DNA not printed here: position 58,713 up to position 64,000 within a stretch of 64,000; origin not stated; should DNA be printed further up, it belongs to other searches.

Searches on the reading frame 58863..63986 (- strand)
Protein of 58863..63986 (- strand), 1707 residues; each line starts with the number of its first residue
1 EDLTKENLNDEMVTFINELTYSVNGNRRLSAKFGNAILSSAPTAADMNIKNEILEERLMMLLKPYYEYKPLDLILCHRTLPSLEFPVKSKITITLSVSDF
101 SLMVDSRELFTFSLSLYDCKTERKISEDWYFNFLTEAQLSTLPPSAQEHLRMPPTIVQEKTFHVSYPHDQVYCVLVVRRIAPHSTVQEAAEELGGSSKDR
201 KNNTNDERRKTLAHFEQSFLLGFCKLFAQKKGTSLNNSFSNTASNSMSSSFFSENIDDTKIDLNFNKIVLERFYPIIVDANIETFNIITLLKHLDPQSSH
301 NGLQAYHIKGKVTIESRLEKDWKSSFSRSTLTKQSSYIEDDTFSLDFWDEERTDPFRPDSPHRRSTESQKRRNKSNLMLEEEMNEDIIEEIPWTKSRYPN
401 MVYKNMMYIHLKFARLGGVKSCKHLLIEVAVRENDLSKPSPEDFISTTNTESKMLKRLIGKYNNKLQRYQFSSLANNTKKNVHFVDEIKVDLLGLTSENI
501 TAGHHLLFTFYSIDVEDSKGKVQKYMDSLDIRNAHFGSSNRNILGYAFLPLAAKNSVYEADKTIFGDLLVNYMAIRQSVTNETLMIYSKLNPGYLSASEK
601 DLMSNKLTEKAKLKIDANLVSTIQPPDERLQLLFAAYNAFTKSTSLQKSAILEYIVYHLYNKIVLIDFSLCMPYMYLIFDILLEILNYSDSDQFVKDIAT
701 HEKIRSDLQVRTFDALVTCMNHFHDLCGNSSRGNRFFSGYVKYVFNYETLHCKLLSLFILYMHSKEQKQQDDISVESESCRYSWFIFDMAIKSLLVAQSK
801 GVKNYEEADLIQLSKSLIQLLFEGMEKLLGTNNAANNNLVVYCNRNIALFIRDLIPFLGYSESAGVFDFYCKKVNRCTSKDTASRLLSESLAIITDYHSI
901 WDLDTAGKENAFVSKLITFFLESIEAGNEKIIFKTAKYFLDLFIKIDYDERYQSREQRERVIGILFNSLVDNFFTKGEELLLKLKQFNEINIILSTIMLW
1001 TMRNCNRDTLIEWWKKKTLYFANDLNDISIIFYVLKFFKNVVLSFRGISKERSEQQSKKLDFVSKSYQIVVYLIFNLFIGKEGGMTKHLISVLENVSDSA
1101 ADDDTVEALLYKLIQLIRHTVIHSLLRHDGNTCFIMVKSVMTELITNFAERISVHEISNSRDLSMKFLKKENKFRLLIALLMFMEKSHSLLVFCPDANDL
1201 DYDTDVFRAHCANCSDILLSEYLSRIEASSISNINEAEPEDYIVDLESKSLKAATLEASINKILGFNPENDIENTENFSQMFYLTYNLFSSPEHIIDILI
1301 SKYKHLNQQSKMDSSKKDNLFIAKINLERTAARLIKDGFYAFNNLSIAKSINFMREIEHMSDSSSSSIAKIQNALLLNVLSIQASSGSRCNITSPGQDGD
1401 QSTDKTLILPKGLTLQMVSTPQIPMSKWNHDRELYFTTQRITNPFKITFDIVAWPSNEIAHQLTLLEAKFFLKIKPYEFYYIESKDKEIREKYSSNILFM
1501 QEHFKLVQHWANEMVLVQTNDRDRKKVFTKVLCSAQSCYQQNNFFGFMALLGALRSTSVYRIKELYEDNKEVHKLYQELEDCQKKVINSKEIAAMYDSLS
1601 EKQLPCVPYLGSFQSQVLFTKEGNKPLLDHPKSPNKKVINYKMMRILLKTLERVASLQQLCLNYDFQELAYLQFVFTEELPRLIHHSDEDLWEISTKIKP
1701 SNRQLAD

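Call 27: search_protein_families(library=pfam, proteins=[window:58863-63986:-], max_evalue=0.001)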
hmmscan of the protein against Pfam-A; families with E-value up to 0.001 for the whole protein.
window:58863-63986:- (1707 aa): 2 families
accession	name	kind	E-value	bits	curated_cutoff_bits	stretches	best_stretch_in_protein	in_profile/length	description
PF00617.24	RasGEF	-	3.5e-34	118.7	23.1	1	1458-1645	1-181/181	RasGEF domain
PF14429.12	DOCK-C2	-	1.4e-21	77.7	33.6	1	401-628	2-186/187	C2 domain in Dock180 and Zizimin proteins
